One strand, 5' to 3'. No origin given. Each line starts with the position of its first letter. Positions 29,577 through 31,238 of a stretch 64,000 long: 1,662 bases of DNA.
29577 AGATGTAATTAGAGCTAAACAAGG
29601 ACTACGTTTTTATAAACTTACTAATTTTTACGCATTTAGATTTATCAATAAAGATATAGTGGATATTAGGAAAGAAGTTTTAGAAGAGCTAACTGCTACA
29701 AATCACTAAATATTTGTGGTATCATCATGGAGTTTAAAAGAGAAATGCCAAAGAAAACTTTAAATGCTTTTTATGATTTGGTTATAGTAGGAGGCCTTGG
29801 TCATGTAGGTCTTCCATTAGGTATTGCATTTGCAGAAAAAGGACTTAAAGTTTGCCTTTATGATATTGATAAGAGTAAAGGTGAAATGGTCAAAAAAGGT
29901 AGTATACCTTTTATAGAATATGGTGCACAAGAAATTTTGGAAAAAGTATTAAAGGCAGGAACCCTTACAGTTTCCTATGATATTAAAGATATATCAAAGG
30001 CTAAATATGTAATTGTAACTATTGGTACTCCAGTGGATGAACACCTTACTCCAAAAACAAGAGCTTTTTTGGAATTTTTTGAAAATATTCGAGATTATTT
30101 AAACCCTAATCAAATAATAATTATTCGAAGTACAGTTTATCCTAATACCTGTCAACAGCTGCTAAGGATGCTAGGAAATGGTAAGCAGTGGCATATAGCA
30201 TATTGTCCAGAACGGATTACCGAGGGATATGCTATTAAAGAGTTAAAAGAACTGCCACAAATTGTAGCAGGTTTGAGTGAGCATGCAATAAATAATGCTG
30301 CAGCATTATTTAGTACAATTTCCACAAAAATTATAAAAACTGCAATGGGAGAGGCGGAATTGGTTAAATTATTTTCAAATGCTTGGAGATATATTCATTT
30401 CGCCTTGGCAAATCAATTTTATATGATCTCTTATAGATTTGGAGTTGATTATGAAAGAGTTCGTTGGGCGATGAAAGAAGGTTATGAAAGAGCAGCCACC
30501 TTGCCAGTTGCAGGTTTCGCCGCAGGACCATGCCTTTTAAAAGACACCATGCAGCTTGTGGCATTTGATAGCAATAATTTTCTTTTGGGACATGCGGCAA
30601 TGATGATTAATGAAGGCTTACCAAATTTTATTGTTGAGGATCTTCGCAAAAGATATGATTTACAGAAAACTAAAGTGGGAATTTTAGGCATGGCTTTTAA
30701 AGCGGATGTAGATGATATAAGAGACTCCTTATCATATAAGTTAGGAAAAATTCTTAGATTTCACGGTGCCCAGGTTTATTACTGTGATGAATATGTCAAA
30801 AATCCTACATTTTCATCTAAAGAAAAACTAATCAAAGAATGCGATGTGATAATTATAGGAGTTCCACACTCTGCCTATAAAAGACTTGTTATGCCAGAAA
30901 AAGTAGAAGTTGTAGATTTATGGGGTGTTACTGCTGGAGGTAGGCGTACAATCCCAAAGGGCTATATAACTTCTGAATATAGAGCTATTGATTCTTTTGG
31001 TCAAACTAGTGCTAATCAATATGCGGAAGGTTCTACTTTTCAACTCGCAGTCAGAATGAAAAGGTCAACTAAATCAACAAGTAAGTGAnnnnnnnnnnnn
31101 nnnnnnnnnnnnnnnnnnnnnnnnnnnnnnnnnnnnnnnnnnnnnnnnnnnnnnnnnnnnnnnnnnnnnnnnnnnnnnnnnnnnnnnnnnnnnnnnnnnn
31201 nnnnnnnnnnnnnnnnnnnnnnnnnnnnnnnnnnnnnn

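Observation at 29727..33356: UDP-sugar dehydrogenase, decarboxylase/epimerase and Zn-ribbon C-methyltransferase operon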

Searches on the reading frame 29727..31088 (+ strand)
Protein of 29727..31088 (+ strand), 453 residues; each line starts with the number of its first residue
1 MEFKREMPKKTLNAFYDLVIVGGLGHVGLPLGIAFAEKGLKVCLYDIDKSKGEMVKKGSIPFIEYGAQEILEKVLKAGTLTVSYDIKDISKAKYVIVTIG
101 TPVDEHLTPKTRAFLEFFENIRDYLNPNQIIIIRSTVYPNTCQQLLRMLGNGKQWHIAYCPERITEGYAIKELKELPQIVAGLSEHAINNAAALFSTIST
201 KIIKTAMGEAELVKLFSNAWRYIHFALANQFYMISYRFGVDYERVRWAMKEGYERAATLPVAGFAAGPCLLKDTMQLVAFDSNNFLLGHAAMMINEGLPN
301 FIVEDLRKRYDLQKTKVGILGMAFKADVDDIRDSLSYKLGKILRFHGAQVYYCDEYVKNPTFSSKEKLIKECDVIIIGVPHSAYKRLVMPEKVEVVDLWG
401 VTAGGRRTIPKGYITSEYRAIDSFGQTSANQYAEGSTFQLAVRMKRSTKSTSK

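Call 8: search_protein_families(library=pfam, proteins=[window:29727-31088:+], max_evalue=0.01)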
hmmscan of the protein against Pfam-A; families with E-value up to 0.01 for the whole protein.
window:29727-31088:+ (453 aa): 4 families
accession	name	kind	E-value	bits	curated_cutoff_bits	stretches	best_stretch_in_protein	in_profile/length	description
PF03721.20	UDPG_MGDP_dh_N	-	2.6e-36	125.4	27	1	20-189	4-181/187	UDP-glucose/GDP-mannose dehydrogenase family, NAD binding domain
PF03720.21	UDPG_MGDP_dh_C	-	2.4e-13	50.8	30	1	318-400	1-99/103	UDP-glucose/GDP-mannose dehydrogenase family, UDP binding domain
PF00984.24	UDPG_MGDP_dh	-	1.1e-09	38.7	25.4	1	209-282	2-76/94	UDP-glucose/GDP-mannose dehydrogenase family, central domain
PF03446.21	NAD_binding_2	-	2.5e-05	24.8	21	1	23-200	6-154/161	NAD binding domain of 6-phosphogluconate dehydrogenase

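Call 9: search_protein_families(library=ncbifam, proteins=[window:29727-31088:+], max_evalue=0.001)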
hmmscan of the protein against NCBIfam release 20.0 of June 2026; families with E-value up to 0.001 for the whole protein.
window:29727-31088:+ (453 aa): 7 families
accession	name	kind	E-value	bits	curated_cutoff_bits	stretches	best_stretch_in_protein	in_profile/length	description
TIGR03026.1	NDP-sugDHase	subfamily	8.4e-84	281.7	189.8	1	19-388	3-395/413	nucleotide sugar dehydrogenase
NF040825.1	UDPMaNacDH_Arch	equivalog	1.8e-53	181.9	750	1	20-389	4-382/418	UDP-N-acetyl-D-mannosamine dehydrogenase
NF047673.2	TeichurnBiosyTuaD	equivalog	2.2e-38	132.5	700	1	20-355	5-351/439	UDP-glucose 6-dehydrogenase TuaD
NF008286.0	PRK11064.1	equivalog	3.3e-35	121.5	459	1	17-390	4-405/420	UDP-N-acetyl-D-mannosamine dehydrogenase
NF041297.1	UDPGDh_AglM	equivalog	1.3e-33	116.6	670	1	21-354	5-356/429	UDP-glucose 6-dehydrogenase AglM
NF011729.0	PRK15182.1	equivalog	1e-22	80.5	592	1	20-363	10-363/425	Vi polysaccharide biosynthesis UDP-N-acetylglucosamine C-6 dehydrogenase TviB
NF011631.0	PRK15057.1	equivalog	1e-14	54.5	757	1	20-364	4-346/388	UDP-glucose 6-dehydrogenase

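Call 12: search_solved_structures(query=window:29727-31088:+, max_evalue=0.00001, show_alignments=2)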
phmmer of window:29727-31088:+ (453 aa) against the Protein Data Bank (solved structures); distinct sequences matched with E-value up to 0.00001: 26.
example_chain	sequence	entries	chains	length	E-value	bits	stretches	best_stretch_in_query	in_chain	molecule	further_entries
4r16_A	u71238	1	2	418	3e-45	158.1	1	20-387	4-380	418aa long hypothetical UDP-N-acetyl-D-mannosaminuronic acid dehydrogenase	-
3ojl_A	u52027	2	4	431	7.5e-37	130.4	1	20-387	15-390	Cap5O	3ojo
3g79_A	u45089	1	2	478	8.9e-34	120.3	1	21-388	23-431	NDP-N-acetyl-D-galactosaminuronic acid dehydrogenase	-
3vtf_A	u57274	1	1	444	5.8e-31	111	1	21-355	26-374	UDP-glucose 6-dehydrogenase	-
4xr9_A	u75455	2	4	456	8.9e-29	103.8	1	19-351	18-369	CalS8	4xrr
2y0e_A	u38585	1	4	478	4.8e-22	81.6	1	17-354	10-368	UDP-GLUCOSE DEHYDROGENASE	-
4a7p_A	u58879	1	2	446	5.8e-22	81.4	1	21-354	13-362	UDP-GLUCOSE DEHYDROGENASE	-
2y0c_A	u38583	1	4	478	1.2e-21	80.3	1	17-354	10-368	UDP-GLUCOSE DEHYDROGENASE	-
2y0d_A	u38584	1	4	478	1.2e-21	80.3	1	18-354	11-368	UDP-GLUCOSE DEHYDROGENASE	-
3gg2_A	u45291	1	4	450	2.4e-21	79.3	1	18-351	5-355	Sugar dehydrogenase, UDP-glucose/GDP-mannose dehydrogenase family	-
1mfz_A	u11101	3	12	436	4.2e-21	78.5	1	21-359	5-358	GDP-mannose 6-dehydrogenase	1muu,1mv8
3pid_A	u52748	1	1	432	3.9e-16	62.2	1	19-364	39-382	UDP-glucose 6-dehydrogenase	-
3phl_A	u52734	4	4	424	4e-16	62.1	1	19-363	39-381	UDP-glucose 6-dehydrogenase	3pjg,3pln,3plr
9ou8_A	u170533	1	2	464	8e-16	61.1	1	23-357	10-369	UDP-glucose 6-dehydrogenase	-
4edf_A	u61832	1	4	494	1.5e-15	60.3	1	23-357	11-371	UDP-glucose 6-dehydrogenase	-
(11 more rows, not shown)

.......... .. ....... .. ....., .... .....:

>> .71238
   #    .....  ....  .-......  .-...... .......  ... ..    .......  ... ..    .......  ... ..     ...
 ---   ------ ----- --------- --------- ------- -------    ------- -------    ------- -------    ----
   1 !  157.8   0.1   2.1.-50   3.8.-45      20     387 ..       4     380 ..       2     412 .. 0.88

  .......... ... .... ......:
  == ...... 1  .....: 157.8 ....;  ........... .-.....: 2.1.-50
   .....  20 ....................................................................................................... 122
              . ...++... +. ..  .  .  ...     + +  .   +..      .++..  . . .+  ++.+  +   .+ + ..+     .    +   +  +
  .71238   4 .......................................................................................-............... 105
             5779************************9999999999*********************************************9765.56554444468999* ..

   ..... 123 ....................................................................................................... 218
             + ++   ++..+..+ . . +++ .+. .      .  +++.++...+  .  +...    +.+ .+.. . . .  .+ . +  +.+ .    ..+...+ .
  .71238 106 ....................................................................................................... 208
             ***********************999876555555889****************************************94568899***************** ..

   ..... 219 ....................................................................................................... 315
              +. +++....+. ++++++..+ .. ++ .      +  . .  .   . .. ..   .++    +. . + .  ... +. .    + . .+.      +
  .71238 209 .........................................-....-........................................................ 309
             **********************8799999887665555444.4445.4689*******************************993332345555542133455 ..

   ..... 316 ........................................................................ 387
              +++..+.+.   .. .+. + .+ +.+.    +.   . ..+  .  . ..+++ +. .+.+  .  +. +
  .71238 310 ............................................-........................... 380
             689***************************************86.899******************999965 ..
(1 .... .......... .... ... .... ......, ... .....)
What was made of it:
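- Closest known: UDP-xylose synthase. Same: CalS8 is among the DH's solved relatives (call 12).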

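Call 45: search_solved_structures(query=A4, max_evalue=1e-20, show_alignments=1)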
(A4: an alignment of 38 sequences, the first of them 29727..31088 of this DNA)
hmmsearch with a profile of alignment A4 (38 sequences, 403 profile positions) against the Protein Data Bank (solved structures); distinct sequences matched with E-value up to 1e-20: 30.
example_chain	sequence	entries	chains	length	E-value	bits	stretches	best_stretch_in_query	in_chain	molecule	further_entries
4r16_A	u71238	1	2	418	4.8e-67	229.6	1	15-385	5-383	418aa long hypothetical UDP-N-acetyl-D-mannosaminuronic acid dehydrogenase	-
3ojl_A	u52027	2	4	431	2.9e-62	213.9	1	11-398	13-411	Cap5O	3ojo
3vtf_A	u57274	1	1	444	5.9e-48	166.7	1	15-392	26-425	UDP-glucose 6-dehydrogenase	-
3g79_A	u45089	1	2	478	1.1e-47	165.9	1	15-390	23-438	NDP-N-acetyl-D-galactosaminuronic acid dehydrogenase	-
4xr9_A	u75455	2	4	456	2.8e-45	157.9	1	13-384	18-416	CalS8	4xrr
4a7p_A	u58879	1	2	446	4.9e-39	137.4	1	7-386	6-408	UDP-GLUCOSE DEHYDROGENASE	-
1mfz_A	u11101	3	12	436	1.8e-37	132.2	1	16-400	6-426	GDP-mannose 6-dehydrogenase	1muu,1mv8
3gg2_A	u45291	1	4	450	7.9e-36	126.8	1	10-356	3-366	Sugar dehydrogenase, UDP-glucose/GDP-mannose dehydrogenase family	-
2y0d_A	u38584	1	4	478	1.7e-34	122.4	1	6-355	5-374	UDP-GLUCOSE DEHYDROGENASE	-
2y0e_A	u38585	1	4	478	2.2e-34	122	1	6-355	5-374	UDP-GLUCOSE DEHYDROGENASE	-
2y0c_A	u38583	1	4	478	3.3e-34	121.5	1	6-355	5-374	UDP-GLUCOSE DEHYDROGENASE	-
2o3j_A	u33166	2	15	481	1.7e-29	106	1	12-394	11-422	UDP-glucose 6-dehydrogenase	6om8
9ou8_A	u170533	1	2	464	5e-29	104.4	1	11-396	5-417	UDP-glucose 6-dehydrogenase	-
4edf_A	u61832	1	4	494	9.6e-29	103.5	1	11-395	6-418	UDP-glucose 6-dehydrogenase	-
5tjh_A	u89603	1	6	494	1.3e-28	103.1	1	11-395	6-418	UDP-glucose 6-dehydrogenase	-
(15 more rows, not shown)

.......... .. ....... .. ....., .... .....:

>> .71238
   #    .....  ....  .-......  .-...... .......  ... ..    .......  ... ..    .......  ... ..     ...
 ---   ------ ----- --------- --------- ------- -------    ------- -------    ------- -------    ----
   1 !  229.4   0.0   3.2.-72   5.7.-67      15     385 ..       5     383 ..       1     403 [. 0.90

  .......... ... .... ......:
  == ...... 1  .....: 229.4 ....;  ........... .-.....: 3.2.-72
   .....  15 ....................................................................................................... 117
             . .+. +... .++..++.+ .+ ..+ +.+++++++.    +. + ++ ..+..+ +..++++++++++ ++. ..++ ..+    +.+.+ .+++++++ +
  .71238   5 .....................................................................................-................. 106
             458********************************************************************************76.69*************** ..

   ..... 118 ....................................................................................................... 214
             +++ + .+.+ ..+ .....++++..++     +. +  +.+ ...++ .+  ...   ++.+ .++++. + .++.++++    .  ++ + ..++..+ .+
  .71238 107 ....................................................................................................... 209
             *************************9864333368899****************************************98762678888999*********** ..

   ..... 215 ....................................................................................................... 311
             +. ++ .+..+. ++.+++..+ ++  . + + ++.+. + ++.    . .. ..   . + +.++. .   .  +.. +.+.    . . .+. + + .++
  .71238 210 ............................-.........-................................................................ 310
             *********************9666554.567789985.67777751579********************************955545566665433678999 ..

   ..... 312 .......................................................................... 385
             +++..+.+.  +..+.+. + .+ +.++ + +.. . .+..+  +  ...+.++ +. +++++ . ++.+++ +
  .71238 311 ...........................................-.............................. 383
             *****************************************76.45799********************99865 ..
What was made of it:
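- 29727..31088 (+): Nucleotide-sugar 6-dehydrogenase (453 aa) of a dedicated ortholog group linked to the SDR-MT pair. It has a C-terminal extension of about 50 aa. Best PDB matches are 4R16 UDP-ManNAc DH, Cap5O, UGDH 3VTF and CalS8 (calls 12, 45).
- The DH is closest to UDP-ManNAc dehydrogenases, so the starting sugar is uncertain (calls 12, 45).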
